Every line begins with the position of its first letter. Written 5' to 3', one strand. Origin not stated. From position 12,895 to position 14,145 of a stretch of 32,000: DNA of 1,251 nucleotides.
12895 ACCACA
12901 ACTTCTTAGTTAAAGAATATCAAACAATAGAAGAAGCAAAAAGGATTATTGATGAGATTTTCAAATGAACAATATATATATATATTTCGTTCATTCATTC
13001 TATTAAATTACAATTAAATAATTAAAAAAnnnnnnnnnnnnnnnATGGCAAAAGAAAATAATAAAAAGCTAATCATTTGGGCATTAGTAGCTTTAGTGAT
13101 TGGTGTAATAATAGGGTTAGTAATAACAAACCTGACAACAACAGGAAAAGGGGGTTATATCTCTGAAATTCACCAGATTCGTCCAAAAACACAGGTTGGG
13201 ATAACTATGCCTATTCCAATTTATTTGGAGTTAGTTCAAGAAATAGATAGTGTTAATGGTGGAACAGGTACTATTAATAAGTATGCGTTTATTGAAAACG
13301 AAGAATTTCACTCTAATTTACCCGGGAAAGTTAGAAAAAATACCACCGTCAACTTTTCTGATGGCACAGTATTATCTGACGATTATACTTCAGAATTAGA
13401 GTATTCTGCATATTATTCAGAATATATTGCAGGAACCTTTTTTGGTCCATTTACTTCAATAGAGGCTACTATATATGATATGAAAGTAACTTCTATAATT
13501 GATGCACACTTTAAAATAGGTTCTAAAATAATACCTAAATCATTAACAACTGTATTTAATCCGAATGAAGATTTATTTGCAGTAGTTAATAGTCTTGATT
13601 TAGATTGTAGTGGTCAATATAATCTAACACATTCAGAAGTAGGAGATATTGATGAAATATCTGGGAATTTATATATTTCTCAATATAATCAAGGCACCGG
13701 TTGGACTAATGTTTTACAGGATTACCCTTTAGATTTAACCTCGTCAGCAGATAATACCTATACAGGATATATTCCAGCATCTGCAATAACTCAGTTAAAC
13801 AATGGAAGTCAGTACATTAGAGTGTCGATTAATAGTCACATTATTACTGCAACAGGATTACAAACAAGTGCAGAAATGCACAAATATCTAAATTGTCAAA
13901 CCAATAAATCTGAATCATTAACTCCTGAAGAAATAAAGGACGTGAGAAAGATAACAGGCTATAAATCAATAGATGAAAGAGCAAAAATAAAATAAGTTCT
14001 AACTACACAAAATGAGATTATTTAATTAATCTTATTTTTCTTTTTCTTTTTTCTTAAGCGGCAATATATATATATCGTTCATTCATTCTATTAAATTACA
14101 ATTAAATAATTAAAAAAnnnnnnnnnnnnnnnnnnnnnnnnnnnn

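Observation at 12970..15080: Surface-protein family with a constant promoter + signal-anchor cassette and hyperdivergent ectodomains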

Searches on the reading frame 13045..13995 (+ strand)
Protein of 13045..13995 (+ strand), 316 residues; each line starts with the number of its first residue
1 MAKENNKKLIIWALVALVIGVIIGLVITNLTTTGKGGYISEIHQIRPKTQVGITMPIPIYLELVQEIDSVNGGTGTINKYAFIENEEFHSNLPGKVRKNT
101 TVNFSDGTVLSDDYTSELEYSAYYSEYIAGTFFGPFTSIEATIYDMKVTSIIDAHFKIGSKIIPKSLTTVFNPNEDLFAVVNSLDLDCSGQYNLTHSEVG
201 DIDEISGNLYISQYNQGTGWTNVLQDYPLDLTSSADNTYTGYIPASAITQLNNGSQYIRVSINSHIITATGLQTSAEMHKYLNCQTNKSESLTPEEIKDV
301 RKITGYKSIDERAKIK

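Call 7: search_protein_families(library=pfam, proteins=[window:13045-13995:+], max_evalue=0.01)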
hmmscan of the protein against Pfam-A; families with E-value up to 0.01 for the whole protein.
window:13045-13995:+ (316 aa): 0 families

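Call 10: find_homologous_proteins(query=window:13045-13995:+, max_evalue=0.001)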
Query window:13045-13995:+ (316 aa): 15 proteins with E <= 0.001 among 1288 candidates.
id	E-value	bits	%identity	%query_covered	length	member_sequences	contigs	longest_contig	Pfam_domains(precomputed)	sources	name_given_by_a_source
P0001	1.2e-204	696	100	100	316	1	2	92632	-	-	-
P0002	1.6e-26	111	32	99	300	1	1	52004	-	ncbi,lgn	-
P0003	3.6e-16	77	29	100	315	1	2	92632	-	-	-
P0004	1.2e-15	76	29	97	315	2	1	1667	-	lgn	-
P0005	2.8e-15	74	30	98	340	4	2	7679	-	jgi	-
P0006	7.1e-15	73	29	99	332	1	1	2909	-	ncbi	-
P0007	8.1e-12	63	29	98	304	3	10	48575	-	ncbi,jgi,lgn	jgi:hypothetical protein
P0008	2.1e-8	52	28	96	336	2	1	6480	-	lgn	-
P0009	6.3e-7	47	79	12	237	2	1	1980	-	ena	-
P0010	7.0e-7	47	80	12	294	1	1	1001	-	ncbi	-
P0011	3.7e-6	45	83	11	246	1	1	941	-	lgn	-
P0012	1.6e-5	42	73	12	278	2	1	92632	-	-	-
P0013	2.4e-5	42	78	11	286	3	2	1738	-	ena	-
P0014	1.6e-4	39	42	30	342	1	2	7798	-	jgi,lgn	-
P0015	5.0e-4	38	75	11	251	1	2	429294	-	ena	-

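Call 11: find_encoding_contigs(protein=window:13045-13995:+, flank=10000, max_places=6)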
Protein window:13045-13995:+ (316 aa): 2 contigs read that carry it; 1 place shown.
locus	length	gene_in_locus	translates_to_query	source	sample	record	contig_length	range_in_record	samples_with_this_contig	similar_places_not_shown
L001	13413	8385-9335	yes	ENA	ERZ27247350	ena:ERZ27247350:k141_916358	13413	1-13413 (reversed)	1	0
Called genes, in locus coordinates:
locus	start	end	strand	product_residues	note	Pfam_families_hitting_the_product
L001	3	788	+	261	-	PF02254:TrkA_N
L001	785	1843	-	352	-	PF13528:Glyco_trans_1_3, PF04101:Glyco_tran_28_C (weak)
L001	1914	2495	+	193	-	PF02224:Cytidylate_kin (faint), PF13189:Cytidylate_kin2, PF13238:AAA_18, PF13671:AAA_33 (faint)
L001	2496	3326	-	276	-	PF02811:PHP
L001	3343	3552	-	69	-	PF00125:Histone, PF00808:CBFD_NFYB_HMF, PF02969:TAF (weak), PF15630:CENP-S (weak)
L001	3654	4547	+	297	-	-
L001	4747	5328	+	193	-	PF23023:Anti-Pycsar_Apyc1 (weak), PF00753:Lactamase_B, PF13483:Lactamase_B_3 (weak), PF12706:Lactamase_B_2 (faint)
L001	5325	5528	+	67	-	PF07866:DUF1653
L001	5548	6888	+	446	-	PF06245:DUF1015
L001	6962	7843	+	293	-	PF14257:DUF4349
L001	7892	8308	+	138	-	PF05014:Nuc_deoxyrib_tr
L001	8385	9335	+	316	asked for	-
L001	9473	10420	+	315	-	-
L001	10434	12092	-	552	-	PF06418:CTP_synth_N, PF00117:GATase, PF07722:Peptidase_C26 (weak)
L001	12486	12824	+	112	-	PF01588:tRNA_bind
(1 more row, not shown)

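Call 21: find_encoding_contigs(protein=P0007, flank=3000, max_places=10)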
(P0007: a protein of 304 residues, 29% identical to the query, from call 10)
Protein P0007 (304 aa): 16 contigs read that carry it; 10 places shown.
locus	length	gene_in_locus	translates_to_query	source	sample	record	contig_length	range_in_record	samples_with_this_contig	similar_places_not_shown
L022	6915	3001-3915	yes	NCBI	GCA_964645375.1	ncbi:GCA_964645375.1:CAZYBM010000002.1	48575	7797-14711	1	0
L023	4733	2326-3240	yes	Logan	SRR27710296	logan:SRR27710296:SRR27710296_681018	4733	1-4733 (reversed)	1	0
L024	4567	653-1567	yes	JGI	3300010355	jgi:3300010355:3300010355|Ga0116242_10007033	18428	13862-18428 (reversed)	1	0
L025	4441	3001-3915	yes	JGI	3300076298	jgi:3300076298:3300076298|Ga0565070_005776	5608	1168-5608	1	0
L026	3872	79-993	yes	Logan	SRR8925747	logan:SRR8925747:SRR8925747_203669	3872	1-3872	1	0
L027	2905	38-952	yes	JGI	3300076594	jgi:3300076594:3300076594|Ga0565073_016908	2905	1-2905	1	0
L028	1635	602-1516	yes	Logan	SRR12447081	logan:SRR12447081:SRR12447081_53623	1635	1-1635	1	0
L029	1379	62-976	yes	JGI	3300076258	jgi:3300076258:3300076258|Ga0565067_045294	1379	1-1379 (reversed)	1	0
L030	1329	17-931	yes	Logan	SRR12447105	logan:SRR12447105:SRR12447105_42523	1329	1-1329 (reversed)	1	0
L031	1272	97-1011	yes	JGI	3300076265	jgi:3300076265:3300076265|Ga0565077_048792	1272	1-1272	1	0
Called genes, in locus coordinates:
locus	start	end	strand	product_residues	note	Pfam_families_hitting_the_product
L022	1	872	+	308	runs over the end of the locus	PF14257:DUF4349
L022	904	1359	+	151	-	PF25296:Decapeptide (faint)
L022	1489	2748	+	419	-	PF13173:AAA_14, PF13635:DUF4143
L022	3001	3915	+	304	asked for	-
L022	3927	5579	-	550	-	PF06418:CTP_synth_N, PF00117:GATase, PF07722:Peptidase_C26 (weak)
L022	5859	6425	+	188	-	PF01588:tRNA_bind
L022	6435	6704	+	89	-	PF14358:DUF4405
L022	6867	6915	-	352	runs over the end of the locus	PF21088:MS_channel_1st, PF00924:MS_channel_2nd, PF21082:MS_channel_3rd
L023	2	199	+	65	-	?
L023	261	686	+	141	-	PF25296:Decapeptide (weak)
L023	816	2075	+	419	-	PF13173:AAA_14, PF13635:DUF4143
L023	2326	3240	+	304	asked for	-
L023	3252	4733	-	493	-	?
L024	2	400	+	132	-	?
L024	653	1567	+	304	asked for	-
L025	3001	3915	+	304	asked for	-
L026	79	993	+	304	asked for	-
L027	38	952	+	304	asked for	-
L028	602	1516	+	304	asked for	-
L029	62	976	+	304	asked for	-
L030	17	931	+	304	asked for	-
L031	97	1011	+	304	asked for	-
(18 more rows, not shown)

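Call 44: predict_structure(alignment_id=A5)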
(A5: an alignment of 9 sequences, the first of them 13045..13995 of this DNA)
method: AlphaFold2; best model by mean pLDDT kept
length: 316 residues; sequences in the alignment: 9
mean_pLDDT: 61.6   pTM: 0.55
mean pLDDT of the five models: 61.6, 60.8, 60.1, 59.5, 58.5
residues with pLDDT >= 90: 7; 70-90: 106; 50-70: 111; < 50: 92
segments of 3 or more residues with pLDDT < 50: 1-5, 29-76, 120-143, 302-316
pLDDT, mean of each block of 10 residues (from residue 1): 47 71 59 34 36 43 43 45 55 67 65 56 42 38 59 70 71 62 82 80 84 74 82 82 86 74 80 73 68 57 41 32
secondary structure, 60 per line:
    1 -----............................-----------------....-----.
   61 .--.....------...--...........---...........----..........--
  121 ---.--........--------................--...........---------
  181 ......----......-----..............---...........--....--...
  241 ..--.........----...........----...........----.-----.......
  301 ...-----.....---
elements in order: H6-33 E51-54 E64-68 E75-77 E80-90 E94-104 E109-118 E127-134 E146-158 E161-171 E181-186 E191-196 E202-215 E219-229 E232-235 E238-242 H245-253 E258-268 E273-283 H294-303 H309-313

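Call 48: search_protein_families(library=ncbifam, proteins=[window:13045-13995:+], max_evalue=1)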
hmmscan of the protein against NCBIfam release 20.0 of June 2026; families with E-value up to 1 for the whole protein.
window:13045-13995:+ (316 aa): 2 families
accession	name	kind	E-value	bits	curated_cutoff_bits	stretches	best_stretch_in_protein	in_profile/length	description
NF045849.1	ICE_MMCAP2_0565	equivalog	0.05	13.3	40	1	2-30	48-76/80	Mbov_0395 family pilin-like conjugal transfer protein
NF008672.1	PRK11677.1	equivalog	0.2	11.6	150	1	11-33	4-26/133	Z-ring associated protein ZapG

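Call 50: fold_search(model_id=the predicted structure, library=pdb)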
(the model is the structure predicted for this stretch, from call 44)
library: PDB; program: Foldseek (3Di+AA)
matches with E <= 10: 1379; with E <= 0.001: 46
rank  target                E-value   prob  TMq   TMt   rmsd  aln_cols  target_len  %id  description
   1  1nug_B                1.6e-05  1.00  0.20  0.10  16.5       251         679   10  Role of Calcium Ions in the Activation and Activity of the Transglutaminase 3 Enzyme (2 calciums, 1 Mg, inactive form) (released 2003-04-22)
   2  1evu_B                1.6e-05  0.97  0.17  0.09  17.0       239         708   10  HUMAN FACTOR XIII WITH CALCIUM BOUND IN THE ION SITE (released 2000-05-10)
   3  5mhl_B                1.9e-05  1.00  0.22  0.13  13.1       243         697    9  FXIIIa in complex with the inhibitor Mi0621 (released 2017-12-20)
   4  1l9m_A                2.2e-05  0.99  0.20  0.11  16.6       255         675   11  Three-dimensional structure of the human transglutaminase 3 enzyme: binding of calcium ions change structure for activ (released 2002-05-29)
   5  5mho_B                3.2e-05  1.00  0.22  0.13  12.5       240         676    8  FXIIIa in complex with the inhibitor ZED2369 (released 2017-12-20)
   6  5mhm_B                3.2e-05  0.99  0.21  0.12  13.6       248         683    9  FXIIIa in complex with the inhibitor ZED1630 (released 2017-12-20)
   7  5mhm_A                4.2e-05  0.99  0.20  0.12  14.2       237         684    8  FXIIIa in complex with the inhibitor ZED1630 (released 2017-12-20)
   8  6h7w_C                4.4e-05  0.99  0.20  0.21  21.2       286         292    9  Model of retromer-Vps5 complex assembled on membrane. (released 2018-09-26)
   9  4kty_B                4.7e-05  0.99  0.22  0.12  13.4       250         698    8  Fibrin-stabilizing factor with a bound ligand (released 2013-12-04)
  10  1l9m_B                5.0e-05  0.99  0.19  0.10  16.8       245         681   11  Three-dimensional structure of the human transglutaminase 3 enzyme: binding of calcium ions change structure for activ (released 2002-05-29)
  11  3lha_B                5.0e-05  0.98  0.17  0.19  19.9       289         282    7  Crystal structure of mouse VPS26B(R240S/G241A/E242S) in spacegroup P41 21 2 (released 2010-02-02)
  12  1fie_B                5.5e-05  1.00  0.22  0.11  16.3       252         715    8  RECOMBINANT HUMAN COAGULATION FACTOR XIII (released 1997-02-12)
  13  5mhn_B                5.8e-05  0.99  0.23  0.13  13.3       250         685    9  FXIIIa in complex with the inhibitor ZED2360 (released 2017-12-20)
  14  1f13_B                5.8e-05  0.97  0.20  0.10  16.6       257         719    9  RECOMBINANT HUMAN CELLULAR COAGULATION FACTOR XIII (released 1998-08-12)
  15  5mhl_A                6.2e-05  0.99  0.21  0.12  13.9       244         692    8  FXIIIa in complex with the inhibitor Mi0621 (released 2017-12-20)
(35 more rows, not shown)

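Call 61: find_encoding_contigs(protein=P0004, flank=3000, max_places=10)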
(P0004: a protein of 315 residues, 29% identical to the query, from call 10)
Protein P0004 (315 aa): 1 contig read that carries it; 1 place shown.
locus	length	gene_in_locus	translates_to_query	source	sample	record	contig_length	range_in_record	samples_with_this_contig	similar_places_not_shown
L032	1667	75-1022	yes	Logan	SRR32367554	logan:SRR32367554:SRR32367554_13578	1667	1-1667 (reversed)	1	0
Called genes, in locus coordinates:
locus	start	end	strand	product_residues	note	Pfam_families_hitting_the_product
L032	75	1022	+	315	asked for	-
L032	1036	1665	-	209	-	?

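Call 62: find_encoding_contigs(protein=P0014, flank=1500, max_places=10)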
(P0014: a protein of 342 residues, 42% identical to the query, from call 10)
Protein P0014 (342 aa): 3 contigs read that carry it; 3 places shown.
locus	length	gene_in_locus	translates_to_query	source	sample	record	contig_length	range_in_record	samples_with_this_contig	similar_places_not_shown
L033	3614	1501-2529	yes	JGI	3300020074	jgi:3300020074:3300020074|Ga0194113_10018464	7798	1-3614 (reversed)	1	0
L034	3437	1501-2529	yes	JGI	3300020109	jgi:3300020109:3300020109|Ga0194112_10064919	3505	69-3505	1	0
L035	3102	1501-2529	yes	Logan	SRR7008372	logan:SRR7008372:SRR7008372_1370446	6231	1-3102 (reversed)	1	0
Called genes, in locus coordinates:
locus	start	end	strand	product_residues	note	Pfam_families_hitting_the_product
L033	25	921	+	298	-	PF14257:DUF4349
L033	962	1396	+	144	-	PF25296:Decapeptide (faint)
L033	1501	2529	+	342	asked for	-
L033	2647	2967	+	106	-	PF03819:MazG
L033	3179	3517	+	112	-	-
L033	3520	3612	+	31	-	?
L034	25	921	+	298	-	PF14257:DUF4349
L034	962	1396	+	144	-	PF25296:Decapeptide (faint)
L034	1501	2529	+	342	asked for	-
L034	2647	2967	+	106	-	PF03819:MazG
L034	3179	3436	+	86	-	?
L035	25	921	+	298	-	PF14257:DUF4349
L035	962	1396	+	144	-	PF25296:Decapeptide (faint)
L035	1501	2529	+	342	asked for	-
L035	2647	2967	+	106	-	PF03819:MazG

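Call 63: find_encoding_contigs(protein=P0009, flank=3000, max_places=10)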
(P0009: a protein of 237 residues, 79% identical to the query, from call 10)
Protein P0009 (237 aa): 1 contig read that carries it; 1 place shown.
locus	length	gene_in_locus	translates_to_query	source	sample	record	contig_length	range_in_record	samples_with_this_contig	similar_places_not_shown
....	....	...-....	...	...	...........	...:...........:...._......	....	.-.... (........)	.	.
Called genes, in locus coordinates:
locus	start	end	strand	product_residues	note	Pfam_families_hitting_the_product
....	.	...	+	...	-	?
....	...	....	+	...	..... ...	-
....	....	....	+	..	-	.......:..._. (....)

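Call 84: find_encoding_contigs(protein=P0005, flank=1500, max_places=10)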
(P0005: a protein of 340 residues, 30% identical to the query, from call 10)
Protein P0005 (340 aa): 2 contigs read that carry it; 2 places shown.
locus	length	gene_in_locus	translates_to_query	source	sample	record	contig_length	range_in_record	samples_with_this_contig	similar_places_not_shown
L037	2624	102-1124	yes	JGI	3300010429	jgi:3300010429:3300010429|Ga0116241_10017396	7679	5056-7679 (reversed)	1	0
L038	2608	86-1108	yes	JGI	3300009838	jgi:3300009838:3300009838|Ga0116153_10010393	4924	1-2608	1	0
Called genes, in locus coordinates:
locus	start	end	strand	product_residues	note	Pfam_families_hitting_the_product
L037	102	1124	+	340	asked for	-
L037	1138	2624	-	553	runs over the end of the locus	PF06418:CTP_synth_N, PF07722:Peptidase_C26 (faint), PF00117:GATase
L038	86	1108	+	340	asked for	-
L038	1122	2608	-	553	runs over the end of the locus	PF06418:CTP_synth_N, PF07722:Peptidase_C26 (faint), PF00117:GATase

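Call 85: find_encoding_contigs(protein=P0013, flank=1500, max_places=10)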
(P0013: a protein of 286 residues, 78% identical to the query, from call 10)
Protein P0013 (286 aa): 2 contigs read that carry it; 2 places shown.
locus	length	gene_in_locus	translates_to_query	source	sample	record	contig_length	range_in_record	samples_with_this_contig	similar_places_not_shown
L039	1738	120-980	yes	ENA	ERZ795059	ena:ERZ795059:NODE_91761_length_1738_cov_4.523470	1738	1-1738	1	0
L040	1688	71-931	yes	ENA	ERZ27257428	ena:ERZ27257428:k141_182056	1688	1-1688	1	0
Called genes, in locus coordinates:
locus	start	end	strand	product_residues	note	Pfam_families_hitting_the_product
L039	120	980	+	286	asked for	-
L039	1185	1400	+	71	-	PF01402:RHH_1 (weak)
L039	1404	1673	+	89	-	PF05016:ParE_toxin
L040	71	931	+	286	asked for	-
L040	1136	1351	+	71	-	PF01402:RHH_1 (weak)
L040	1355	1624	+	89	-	PF05016:ParE_toxin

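Call 86: find_encoding_contigs(protein=P0008, flank=1500, max_places=10)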
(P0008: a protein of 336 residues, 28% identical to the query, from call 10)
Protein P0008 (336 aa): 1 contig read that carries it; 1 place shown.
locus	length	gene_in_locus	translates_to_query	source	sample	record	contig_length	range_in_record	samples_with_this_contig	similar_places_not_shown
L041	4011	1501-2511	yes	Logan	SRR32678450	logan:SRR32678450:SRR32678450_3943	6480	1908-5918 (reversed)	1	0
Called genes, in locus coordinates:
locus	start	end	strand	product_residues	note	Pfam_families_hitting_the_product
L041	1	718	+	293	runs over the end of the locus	PF14257:DUF4349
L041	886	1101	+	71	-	PF01402:RHH_1 (weak)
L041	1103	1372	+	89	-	PF05016:ParE_toxin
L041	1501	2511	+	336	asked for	-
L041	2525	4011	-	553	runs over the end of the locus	PF06418:CTP_synth_N, PF00117:GATase, PF07722:Peptidase_C26 (faint)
